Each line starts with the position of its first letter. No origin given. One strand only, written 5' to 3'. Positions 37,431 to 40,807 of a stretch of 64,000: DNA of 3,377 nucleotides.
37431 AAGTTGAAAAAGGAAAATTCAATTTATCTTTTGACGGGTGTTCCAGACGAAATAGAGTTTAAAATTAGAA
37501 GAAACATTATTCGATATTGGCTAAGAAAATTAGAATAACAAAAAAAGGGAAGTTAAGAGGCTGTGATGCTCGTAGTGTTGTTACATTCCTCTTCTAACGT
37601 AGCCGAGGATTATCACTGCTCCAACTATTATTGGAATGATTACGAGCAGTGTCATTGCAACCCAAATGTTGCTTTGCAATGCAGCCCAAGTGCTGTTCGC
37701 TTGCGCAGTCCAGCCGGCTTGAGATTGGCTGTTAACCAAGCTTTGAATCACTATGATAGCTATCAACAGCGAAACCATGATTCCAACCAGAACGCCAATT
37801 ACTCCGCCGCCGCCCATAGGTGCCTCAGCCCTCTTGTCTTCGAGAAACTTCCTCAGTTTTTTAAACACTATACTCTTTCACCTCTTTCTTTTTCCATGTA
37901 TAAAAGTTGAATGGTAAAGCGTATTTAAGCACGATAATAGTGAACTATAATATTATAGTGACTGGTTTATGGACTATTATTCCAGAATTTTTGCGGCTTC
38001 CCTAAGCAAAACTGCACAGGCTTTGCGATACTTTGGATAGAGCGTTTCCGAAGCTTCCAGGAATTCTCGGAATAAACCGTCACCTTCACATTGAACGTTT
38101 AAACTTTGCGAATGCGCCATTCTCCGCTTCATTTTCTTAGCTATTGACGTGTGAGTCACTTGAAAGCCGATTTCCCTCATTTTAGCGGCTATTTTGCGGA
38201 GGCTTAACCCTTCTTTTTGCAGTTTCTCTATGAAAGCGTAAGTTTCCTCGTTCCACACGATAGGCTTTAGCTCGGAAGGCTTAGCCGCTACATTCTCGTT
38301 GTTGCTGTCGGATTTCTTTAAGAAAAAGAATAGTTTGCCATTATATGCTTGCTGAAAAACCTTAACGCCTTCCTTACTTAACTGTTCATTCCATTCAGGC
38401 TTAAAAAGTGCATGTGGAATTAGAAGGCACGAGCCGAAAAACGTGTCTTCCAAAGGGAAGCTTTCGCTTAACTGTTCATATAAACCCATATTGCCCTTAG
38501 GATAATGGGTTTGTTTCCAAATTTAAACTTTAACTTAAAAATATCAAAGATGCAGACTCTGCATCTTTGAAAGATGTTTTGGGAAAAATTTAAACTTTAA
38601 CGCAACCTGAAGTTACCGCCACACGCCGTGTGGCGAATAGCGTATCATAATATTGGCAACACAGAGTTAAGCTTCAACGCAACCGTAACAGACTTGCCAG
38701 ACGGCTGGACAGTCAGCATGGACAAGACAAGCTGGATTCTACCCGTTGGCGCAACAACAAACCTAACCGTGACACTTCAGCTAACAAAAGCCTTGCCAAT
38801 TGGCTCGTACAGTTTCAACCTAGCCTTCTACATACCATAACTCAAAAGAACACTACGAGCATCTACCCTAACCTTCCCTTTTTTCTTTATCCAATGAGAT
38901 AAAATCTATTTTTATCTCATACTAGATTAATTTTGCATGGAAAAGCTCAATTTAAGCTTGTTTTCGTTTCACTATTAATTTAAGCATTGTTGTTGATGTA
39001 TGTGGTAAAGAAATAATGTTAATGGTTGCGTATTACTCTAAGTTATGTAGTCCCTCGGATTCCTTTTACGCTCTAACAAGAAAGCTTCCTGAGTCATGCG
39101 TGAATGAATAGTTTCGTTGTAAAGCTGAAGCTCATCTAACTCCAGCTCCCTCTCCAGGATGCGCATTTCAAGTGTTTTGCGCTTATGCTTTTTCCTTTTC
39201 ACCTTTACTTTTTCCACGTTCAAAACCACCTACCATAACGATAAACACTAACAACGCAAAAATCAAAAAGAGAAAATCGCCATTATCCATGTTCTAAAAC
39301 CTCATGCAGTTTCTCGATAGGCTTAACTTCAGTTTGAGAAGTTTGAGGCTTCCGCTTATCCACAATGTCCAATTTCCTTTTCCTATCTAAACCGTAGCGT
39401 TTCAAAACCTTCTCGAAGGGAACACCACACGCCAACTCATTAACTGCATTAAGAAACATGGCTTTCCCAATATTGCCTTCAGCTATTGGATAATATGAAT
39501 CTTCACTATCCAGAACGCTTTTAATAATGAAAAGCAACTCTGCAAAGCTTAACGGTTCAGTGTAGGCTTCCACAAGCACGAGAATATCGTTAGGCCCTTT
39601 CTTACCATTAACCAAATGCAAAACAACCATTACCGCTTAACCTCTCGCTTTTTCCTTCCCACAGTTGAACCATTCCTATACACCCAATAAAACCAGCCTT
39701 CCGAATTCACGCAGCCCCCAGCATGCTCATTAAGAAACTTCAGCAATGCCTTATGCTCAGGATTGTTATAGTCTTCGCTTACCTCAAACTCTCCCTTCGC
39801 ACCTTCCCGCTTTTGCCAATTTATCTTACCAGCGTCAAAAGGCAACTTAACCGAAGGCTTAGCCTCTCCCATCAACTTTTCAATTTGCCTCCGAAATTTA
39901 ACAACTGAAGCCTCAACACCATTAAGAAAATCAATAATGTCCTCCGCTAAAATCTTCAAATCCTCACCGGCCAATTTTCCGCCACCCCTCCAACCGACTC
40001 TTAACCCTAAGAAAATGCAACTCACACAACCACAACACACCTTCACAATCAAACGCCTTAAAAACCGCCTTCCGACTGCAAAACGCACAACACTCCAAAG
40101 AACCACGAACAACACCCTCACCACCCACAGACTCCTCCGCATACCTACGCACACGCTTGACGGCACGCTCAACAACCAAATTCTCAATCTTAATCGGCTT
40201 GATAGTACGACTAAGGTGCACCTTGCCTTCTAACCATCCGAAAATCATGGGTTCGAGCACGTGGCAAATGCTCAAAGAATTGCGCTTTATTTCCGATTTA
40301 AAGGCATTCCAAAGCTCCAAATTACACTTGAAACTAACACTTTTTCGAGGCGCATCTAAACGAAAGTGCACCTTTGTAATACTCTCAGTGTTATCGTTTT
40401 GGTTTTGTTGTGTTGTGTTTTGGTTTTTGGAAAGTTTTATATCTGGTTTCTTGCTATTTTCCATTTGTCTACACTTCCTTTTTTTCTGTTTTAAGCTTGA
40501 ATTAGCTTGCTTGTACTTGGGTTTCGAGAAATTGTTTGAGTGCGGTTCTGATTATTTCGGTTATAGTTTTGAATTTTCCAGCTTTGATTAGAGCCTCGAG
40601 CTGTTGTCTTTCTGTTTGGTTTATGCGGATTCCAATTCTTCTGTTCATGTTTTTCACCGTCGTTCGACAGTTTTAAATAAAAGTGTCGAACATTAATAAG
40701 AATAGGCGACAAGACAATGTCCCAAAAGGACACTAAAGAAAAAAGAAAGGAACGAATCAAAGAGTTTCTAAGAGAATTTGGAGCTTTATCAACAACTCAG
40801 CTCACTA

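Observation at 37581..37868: A small two-helix membrane protein with the layout of spindle-shaped-virus major capsid proteins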

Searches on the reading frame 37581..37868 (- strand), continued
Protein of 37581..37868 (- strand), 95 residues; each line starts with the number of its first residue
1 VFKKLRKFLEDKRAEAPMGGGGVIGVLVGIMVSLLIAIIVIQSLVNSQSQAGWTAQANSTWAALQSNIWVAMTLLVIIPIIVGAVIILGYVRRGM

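Call 77: list_cluster_members(proteins=[P0195, P0202, P0238, P0209, P0252, P0266, P0206, P0255, P0273, P0220])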
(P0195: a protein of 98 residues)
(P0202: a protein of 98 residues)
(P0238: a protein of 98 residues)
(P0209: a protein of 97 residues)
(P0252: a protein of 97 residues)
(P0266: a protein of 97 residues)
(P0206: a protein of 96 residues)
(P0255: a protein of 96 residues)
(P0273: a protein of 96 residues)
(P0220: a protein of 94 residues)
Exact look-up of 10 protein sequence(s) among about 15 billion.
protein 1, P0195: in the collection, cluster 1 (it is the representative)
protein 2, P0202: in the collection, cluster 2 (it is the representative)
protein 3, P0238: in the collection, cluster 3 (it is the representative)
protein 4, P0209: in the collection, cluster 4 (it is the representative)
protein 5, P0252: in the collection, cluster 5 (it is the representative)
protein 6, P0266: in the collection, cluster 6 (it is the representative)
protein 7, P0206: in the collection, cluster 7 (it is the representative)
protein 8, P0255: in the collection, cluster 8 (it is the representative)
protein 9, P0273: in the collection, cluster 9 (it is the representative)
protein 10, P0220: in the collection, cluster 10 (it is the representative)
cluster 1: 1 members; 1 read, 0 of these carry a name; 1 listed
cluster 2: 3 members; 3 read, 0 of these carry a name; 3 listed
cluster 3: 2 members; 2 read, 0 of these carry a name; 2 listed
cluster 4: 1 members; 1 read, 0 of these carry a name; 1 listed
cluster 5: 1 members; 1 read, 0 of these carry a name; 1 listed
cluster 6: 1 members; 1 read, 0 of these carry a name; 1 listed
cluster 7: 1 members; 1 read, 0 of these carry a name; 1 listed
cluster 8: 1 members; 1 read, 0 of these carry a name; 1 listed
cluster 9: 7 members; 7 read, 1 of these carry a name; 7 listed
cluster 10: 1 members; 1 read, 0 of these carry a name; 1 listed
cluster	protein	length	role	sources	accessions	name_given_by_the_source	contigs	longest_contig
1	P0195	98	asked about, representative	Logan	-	-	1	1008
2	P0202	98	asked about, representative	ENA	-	-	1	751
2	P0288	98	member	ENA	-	-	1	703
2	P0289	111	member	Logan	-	-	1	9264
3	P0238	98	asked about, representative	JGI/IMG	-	-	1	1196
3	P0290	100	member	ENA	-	-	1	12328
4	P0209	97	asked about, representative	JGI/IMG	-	-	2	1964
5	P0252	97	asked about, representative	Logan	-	-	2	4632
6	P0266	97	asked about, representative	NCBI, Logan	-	-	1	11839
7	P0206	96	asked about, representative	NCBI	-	-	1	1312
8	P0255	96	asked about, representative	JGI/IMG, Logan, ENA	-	-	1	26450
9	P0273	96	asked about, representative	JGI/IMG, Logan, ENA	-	-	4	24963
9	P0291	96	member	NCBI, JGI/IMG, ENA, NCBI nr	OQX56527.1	MAG: hypothetical protein B5M53_01050 [Candidatus Cloacimonas sp. 4484_209]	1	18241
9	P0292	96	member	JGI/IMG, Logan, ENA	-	-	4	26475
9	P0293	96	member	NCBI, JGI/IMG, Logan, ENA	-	-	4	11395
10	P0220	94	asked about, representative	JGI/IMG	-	-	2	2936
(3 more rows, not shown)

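Call 109: find_related_loci(query=A1, collection=metagenome_contigs, flank=10000)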
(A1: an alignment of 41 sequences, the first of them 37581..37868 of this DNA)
Query A1 (95 aa) in metagenome_contigs; peptide patterns used: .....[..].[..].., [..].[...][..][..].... (x = any residue, [..] = any of these).
600 stretches matched a pattern (row limit reached: there are more); 56 encode a relative of the query (tblastn E <= 1e-3); 56 distinct loci.
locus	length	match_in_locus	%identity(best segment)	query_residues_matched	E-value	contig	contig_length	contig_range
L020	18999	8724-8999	73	1-95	2e-41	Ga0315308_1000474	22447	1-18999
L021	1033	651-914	69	6-95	7e-38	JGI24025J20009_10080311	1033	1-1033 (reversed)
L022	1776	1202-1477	64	2-95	1e-33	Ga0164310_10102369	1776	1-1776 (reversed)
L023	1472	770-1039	58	1-92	3e-32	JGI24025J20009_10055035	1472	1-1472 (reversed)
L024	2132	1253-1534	67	1-95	6e-32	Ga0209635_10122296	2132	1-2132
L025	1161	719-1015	64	1-95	2e-32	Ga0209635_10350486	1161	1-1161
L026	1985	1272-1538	73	6-95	2e-31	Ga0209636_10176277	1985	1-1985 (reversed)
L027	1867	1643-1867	71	20-94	5e-30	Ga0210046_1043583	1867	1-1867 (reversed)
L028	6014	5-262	58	5-92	5e-30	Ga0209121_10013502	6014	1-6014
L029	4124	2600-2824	71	20-94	6e-30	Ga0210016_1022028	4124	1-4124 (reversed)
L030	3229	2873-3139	62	8-94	3e-29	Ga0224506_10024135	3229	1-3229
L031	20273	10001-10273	54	1-93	5e-29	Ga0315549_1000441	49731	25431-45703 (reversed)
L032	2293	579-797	70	22-94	3e-29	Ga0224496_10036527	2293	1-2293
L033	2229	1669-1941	67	3-95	8e-29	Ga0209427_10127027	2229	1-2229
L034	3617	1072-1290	67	22-94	1e-28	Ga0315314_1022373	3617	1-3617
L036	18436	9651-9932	52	1-94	5e-28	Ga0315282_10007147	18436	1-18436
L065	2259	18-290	48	4-88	9e-16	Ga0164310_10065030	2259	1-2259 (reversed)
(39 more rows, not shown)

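Call 115: search_dna_similar(query=P0181, collection=phages, mode=protein, max_evalue=1, max_rows=15)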
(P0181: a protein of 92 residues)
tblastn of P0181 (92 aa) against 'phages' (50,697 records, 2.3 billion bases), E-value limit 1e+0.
No match.

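Call 116: search_dna_similar(query=P0201, collection=phages, mode=protein, max_evalue=1, max_rows=15)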
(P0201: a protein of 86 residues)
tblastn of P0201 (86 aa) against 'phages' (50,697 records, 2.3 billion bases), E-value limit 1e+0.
No match.

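Call 117: search_dna_similar(query=L004:1015-1698:-, collection=phages, mode=protein, max_evalue=0.001, max_rows=40, rows=spread)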
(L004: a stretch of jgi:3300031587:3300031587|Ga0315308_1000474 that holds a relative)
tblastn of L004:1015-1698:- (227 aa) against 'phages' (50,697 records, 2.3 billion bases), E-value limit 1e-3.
Records with a match: 36; places in all: 36; records where one place covers at least 80% of the query: 11.
Best place of each record, by identity: <60% 36.
By first word of the organism name: Sulfolobus 28; Aeropyrum 2; Sulfolobales 2; Betaguttavirus 2; Betafusellovirus 2.
By host as written in the record: - 9; Sulfolobus islandicus 7; Aeropyrum pernix K1 4; Sulfolobus sp. E5-1 3; Sulfolobus sp. 3; Sulfolobus sp. G4T-1 2; Sulfolobus islandicus ARN3/4 2; Sulfolobus sp. G4ST-T-11 2; and 3 more.
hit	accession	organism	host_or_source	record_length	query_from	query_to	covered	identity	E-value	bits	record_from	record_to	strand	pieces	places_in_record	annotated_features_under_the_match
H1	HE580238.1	Aeropyrum pernix spindle-shaped virus 1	Aeropyrum pernix K1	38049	4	215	93%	28.5%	1e-11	69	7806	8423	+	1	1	hypothetical protein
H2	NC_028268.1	Aeropyrum pernix spindle-shaped virus 1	Aeropyrum pernix K1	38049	4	215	93%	28.5%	1e-11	69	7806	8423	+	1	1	DnaA-like replication initiation protein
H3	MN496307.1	Sulfolobus spindle-shaped virus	Sulfolobus sp. E5-1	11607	2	225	99%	25.1%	8e-6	52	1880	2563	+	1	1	DnaA-like protein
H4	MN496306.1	Sulfolobus spindle-shaped virus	Sulfolobus sp. E5-1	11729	2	225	99%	25.1%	8e-6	52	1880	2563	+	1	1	DnaA-like protein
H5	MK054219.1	Sulfolobus spindle-shaped virus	Sulfolobus islandicus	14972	3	197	86%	24.3%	1e-6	54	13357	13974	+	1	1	hypothetical protein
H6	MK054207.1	Sulfolobus spindle-shaped virus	Mutnovsky Volcano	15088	3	197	86%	24.3%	1e-6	54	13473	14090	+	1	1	hypothetical protein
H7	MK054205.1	Sulfolobus spindle-shaped virus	Mutnovsky Volcano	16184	3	197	86%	24.3%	1e-6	54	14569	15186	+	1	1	hypothetical protein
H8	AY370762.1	Sulfolobus spindle-shaped virus 2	-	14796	6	202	87%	23.9%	4e-7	56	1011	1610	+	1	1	ORF 233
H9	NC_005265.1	Sulfolobus spindle-shaped virus 2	Sulfolobus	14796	6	202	87%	23.9%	4e-7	56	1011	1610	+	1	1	DnaA-like replication initiation protein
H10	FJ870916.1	Sulfolobus spindle-shaped virus 7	Sulfolobus sp. G4T-1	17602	6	202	87%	23.4%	1e-6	54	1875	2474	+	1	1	DnaA-like protein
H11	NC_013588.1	Sulfolobus spindle-shaped virus 7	Sulfolobus sp. G4T-1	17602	6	202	87%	23.4%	1e-6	54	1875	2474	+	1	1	DnaA-like replication initiation protein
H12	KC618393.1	Sulfolobales Mexican fusellovirus 1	hot springs at Los Azufres National Park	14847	3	133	58%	29.5%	5e-10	64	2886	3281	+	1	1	DnaA-like protein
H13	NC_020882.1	Sulfolobales Mexican fusellovirus 1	hot springs at Los Azufres National Park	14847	3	133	58%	29.5%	5e-10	64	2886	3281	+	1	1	DnaA-like replication initiation protein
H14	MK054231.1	Sulfolobus spindle-shaped virus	Sulfolobus islandicus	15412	6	126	53%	30.6%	4e-8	59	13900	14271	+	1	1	hypothetical protein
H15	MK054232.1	Sulfolobus spindle-shaped virus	Sulfolobus islandicus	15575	6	126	53%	30.6%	4e-8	59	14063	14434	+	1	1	hypothetical protein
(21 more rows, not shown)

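Call 118: search_protein_families(library=pfam, alignment_id=A3, max_evalue=0.1)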
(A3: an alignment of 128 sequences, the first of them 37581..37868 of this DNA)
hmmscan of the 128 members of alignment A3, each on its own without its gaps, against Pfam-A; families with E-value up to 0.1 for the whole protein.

A. member 1, window:37581-37868:- (95 aa): 1 family
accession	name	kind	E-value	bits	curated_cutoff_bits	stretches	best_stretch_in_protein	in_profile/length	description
PF12794.12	MscS_TM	-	0.002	17.5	28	1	23-91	154-219/339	Mechanosensitive ion channel inner membrane domain 1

B. families by the number of members that match (of 128 scanned): 157 families (the first 25 are shown)
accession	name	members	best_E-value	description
PF13273.12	DUF4064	15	0.0049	Protein of unknown function (DUF4064)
PF20990.2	DUF2207_C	14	0.0039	Predicted membrane protein (DUF2207) C-terminal domain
PF07332.16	Phage_holin_3_6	10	0.00081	Putative Actinobacterial Holin-X, holin superfamily III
PF09534.15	Trp_oprn_chp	8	0.0035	Tryptophan-associated transmembrane protein (Trp_oprn_chp)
PF12794.12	MscS_TM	7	0.00081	Mechanosensitive ion channel inner membrane domain 1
PF02687.27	FtsX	7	0.003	FtsX-like permease C-terminal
PF19592.4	DUF6097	5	0.0062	Family of unknown function (DUF6097)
PF01312.24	Bac_export_2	4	0.06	FlhB HrpN YscU SpaS Family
PF20064.4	DUF6463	3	0.001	Family of unknown function (DUF6463)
PF06157.16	DUF973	3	0.0015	Protein of unknown function (DUF973)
PF12911.12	OppC_N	3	0.0029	N-terminal TM domain of oligopeptide transport permease C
PF25665.1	His1_capsid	3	0.003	His1 virus capsid protein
PF17319.7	DUF5362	3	0.0058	Family of unknown function (DUF5362)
PF14927.11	Neurensin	3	0.0062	Neurensin/Transmembrane protein 74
PF12420.13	DUF3671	3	0.014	Fam-L, Fam-M like protein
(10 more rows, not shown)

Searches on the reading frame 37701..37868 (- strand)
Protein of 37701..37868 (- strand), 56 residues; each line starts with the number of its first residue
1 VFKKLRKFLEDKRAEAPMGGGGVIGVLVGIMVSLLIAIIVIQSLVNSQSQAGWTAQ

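Call 119: search_solved_structures(query=window:37701-37868:-, max_evalue=10, show_alignments=3)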
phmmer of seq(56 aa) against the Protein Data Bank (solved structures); distinct sequences matched with E-value up to 10: 3.
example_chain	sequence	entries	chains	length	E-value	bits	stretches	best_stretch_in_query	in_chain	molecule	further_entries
5e62_B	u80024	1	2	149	1.6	12.5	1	2-37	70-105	Hemagglutinin-esterase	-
5e5w_B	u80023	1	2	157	1.7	12.4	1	2-37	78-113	Hemagglutinin-esterase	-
5e64_B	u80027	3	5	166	2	12.2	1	2-37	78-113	Hemagglutinin-esterase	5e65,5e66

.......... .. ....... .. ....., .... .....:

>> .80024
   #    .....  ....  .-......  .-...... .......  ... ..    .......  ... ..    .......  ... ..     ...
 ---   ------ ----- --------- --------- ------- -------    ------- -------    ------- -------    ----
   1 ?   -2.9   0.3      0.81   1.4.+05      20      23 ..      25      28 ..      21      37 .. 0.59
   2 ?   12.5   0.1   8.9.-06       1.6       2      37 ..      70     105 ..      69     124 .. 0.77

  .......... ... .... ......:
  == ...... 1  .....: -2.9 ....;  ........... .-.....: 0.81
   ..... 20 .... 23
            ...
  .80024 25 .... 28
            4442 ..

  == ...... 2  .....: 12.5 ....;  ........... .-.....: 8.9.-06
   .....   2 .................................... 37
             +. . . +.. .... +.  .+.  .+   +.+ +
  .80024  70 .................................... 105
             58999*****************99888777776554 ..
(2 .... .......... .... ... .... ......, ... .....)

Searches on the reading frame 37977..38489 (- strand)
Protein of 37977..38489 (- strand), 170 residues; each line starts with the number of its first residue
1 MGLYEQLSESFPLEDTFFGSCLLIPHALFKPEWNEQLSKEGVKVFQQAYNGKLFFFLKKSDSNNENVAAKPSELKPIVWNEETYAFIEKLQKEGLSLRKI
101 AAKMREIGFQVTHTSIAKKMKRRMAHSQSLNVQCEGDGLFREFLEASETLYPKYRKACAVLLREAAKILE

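Call 5: search_protein_families(library=pfam, proteins=[window:37977-38489:-], max_evalue=0.1)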
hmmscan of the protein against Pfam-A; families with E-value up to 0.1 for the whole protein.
window:37977-38489:- (170 aa): 2 families
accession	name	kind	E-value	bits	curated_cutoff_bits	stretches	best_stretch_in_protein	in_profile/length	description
PF20075.5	DUF6471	-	0.0025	18.1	26.8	1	87-124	9-47/65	Domain of unknown function (DUF6471)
PF07750.17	GcrA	-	0.066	14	26.9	1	79-122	3-42/155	GcrA cell cycle regulator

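Call 6: search_protein_families(library=phrogs, proteins=[window:37977-38489:-], max_evalue=0.1)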
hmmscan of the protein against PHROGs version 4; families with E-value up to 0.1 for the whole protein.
window:37977-38489:- (170 aa): 0 families

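Call 66: search_protein_families(library=ncbifam, proteins=[window:37977-38489:-], max_evalue=0.01)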
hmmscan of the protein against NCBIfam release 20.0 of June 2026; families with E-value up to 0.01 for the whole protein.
window:37977-38489:- (170 aa): 0 families

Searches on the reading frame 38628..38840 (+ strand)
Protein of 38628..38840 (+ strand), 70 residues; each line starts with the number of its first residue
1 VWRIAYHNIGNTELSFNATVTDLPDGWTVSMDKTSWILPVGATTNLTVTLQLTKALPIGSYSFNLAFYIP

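Call 41: search_protein_families(library=phrogs, proteins=[window:38628-38840:+], max_evalue=0.01)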
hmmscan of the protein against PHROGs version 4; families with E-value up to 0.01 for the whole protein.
window:38628-38840:+ (70 aa): 0 families

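Call 65: search_protein_families(library=pfam, proteins=[window:38628-38840:+], max_evalue=0.01)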
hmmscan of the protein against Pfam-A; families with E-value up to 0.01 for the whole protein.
window:38628-38840:+ (70 aa): 2 families
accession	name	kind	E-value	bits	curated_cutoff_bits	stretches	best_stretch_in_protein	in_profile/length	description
PF10633.15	NPCBM_assoc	-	0.0039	17.8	24.4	1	18-62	25-70/78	NPCBM-associated, NEW3 domain of alpha-galactosidase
PF22544.2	HYDIN_VesB_CFA65-like_Ig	-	0.0079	16.8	25.5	1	5-54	26-74/100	HYDIN/CFA65/VesB-like, Ig-like domain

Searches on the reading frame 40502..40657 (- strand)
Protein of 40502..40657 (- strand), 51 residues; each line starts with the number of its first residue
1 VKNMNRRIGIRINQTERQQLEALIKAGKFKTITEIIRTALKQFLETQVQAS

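Call 65: search_protein_families(library=pfam, proteins=[window:40502-40657:-], max_evalue=0.01)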
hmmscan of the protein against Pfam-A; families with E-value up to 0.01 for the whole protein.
window:40502-40657:- (51 aa): 1 family
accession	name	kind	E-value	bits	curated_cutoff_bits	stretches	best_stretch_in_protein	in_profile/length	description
PF01402.27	RHH_1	-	0.00032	21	20.5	1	7-45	1-38/39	Ribbon-helix-helix protein, copG family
